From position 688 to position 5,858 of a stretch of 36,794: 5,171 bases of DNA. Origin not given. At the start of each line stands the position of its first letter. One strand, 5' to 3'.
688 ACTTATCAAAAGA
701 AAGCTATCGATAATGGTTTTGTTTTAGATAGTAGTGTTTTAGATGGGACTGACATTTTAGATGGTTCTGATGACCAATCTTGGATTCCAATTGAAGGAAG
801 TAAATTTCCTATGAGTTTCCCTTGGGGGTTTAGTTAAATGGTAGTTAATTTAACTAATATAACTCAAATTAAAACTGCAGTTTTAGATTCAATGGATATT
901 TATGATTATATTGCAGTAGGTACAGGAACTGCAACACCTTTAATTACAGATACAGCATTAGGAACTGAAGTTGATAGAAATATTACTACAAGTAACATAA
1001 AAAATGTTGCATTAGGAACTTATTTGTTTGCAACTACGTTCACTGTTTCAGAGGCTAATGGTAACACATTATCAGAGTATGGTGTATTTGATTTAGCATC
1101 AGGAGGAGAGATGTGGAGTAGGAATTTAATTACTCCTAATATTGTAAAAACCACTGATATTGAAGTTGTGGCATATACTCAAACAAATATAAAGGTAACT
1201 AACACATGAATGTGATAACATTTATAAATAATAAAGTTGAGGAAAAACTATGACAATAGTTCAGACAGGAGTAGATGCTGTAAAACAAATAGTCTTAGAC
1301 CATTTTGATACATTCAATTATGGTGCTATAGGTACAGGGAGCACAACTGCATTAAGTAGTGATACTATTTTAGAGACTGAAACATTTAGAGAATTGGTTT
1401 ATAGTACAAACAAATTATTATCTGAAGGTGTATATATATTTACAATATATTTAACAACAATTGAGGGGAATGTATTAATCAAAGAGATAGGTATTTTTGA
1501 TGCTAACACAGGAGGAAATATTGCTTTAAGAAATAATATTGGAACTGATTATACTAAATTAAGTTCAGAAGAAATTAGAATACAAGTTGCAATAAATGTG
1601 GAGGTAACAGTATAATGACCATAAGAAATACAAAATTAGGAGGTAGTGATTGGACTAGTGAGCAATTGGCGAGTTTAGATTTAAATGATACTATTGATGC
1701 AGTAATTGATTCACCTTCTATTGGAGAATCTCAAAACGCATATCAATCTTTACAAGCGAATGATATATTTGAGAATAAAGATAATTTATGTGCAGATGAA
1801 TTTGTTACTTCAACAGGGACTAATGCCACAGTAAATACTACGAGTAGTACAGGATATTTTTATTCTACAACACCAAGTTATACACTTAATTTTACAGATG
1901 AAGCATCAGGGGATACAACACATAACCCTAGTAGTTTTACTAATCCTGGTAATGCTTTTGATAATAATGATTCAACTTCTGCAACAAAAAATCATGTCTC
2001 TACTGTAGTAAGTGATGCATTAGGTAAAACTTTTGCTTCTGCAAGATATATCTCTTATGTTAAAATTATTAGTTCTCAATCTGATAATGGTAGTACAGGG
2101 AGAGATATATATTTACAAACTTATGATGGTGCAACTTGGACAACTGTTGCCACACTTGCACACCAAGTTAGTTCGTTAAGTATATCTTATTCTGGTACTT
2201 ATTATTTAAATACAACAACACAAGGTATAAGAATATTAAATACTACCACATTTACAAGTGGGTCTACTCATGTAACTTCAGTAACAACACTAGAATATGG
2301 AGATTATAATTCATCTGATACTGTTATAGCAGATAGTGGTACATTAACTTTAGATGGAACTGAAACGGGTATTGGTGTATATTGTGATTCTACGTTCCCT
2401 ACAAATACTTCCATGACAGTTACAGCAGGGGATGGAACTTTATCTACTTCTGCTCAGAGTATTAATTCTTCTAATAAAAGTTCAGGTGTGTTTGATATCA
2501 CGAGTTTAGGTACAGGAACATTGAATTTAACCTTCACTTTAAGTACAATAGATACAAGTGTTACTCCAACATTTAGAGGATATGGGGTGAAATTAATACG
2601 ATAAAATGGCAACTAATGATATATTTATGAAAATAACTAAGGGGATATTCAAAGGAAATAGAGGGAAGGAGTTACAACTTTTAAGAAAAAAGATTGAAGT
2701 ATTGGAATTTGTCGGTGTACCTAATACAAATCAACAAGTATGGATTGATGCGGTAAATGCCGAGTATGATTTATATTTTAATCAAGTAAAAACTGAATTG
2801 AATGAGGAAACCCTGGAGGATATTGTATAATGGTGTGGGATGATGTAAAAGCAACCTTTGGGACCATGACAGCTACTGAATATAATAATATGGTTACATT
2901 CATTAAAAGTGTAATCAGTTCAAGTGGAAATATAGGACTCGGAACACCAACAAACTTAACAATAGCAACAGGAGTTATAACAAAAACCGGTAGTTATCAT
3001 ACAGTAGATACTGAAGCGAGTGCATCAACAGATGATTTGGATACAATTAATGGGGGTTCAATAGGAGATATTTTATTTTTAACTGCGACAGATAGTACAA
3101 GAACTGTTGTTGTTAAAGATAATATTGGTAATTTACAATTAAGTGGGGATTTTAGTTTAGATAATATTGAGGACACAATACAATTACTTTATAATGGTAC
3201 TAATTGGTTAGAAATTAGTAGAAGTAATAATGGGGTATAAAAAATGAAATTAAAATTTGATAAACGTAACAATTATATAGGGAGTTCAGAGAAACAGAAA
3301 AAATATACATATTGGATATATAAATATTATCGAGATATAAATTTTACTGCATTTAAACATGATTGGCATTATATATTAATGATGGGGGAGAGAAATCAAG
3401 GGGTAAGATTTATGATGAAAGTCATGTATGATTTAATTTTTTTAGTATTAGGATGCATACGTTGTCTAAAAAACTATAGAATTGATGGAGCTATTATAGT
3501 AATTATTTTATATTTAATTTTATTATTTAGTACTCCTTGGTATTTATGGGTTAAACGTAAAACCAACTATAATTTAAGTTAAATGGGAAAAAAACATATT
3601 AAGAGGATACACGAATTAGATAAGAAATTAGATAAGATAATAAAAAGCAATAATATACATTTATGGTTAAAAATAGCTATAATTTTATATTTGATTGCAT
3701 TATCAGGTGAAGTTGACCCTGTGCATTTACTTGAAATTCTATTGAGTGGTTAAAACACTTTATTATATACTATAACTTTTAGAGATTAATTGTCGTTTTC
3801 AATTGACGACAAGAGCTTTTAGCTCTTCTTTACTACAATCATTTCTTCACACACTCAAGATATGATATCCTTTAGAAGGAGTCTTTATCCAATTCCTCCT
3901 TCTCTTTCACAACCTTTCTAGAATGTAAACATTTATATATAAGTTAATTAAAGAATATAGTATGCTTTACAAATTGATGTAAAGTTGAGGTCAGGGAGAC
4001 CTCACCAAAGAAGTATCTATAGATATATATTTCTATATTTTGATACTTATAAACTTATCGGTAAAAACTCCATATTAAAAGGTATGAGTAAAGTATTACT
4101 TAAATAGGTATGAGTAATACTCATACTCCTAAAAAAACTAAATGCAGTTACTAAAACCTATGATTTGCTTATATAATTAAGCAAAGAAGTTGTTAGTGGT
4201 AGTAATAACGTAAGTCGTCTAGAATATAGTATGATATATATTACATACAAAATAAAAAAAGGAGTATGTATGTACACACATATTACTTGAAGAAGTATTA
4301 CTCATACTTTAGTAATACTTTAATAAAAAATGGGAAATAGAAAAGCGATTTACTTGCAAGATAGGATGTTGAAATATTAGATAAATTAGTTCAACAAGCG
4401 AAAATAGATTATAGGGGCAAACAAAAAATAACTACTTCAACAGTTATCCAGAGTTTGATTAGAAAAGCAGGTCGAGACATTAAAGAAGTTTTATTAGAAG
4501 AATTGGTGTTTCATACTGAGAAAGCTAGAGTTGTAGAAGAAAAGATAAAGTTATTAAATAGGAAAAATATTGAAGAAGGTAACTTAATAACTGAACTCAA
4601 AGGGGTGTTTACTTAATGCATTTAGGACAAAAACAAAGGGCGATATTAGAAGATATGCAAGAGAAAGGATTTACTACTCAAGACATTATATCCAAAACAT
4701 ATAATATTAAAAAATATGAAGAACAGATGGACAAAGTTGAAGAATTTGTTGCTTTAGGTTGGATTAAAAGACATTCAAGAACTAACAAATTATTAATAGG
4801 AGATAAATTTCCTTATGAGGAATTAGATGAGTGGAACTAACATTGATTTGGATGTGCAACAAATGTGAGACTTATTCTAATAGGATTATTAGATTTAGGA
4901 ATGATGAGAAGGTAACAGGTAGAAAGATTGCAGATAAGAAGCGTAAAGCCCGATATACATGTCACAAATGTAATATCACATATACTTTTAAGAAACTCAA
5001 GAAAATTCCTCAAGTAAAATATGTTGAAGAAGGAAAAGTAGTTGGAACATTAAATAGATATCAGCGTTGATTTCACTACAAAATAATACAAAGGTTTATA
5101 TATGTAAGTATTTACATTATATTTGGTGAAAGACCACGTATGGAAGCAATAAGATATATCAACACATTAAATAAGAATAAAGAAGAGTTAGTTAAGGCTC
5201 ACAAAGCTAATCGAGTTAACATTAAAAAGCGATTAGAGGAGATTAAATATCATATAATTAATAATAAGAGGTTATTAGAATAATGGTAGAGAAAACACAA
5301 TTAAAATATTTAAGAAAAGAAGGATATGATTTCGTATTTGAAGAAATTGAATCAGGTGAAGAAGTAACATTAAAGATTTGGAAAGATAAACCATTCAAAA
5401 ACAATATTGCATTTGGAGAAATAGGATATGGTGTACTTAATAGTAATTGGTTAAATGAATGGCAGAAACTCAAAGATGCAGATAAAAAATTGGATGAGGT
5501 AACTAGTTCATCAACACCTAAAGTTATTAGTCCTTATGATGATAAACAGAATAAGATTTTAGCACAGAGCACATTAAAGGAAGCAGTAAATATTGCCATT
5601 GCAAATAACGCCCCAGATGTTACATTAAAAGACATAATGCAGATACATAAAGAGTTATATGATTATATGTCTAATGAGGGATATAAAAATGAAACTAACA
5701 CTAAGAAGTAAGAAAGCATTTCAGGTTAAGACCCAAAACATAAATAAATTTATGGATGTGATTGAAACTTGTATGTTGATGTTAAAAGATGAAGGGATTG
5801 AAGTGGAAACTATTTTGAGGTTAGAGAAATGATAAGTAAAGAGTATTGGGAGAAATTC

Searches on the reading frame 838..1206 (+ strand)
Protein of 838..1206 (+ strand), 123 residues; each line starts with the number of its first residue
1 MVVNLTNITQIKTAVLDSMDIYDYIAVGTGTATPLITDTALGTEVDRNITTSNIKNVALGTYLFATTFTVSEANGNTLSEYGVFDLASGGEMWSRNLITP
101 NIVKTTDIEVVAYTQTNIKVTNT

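Call 73: search_protein_families(library=pfam, proteins=[window:838-1206:+], max_evalue=0.01)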
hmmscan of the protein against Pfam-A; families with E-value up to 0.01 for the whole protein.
window:838-1206:+ (123 aa): 1 family
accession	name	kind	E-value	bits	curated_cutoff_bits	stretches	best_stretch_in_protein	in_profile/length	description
PF23140.1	Gp80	-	0.0042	17.8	27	1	65-116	73-125/128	Podophage GP4 fiber I protein gp80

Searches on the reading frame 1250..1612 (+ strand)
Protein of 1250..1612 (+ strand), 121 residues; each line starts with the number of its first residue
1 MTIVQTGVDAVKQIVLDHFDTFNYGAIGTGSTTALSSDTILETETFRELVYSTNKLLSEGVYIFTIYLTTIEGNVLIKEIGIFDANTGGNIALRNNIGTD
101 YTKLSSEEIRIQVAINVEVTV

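Call 73: search_protein_families(library=pfam, proteins=[window:1250-1612:+], max_evalue=0.01)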
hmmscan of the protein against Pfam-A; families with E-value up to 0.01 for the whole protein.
window:1250-1612:+ (121 aa): 1 family
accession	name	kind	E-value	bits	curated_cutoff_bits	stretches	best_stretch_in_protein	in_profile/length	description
PF23140.1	Gp80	-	0.01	16.6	27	0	74-113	83-122/128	Podophage GP4 fiber I protein gp80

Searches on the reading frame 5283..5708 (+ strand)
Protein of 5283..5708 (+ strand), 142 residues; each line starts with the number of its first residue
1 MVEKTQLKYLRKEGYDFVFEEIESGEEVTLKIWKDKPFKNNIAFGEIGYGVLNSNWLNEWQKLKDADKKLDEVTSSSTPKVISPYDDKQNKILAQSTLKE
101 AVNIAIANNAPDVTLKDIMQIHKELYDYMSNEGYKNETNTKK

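Call 73: search_protein_families(library=pfam, proteins=[window:5283-5708:+], max_evalue=0.01)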
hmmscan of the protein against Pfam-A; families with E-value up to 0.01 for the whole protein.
window:5283-5708:+ (142 aa): 1 family
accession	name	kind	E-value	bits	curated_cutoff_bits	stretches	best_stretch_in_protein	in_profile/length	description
PF05742.17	TANGO2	-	0.0044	17.6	22.6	1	12-101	116-195/257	Transport and Golgi organisation 2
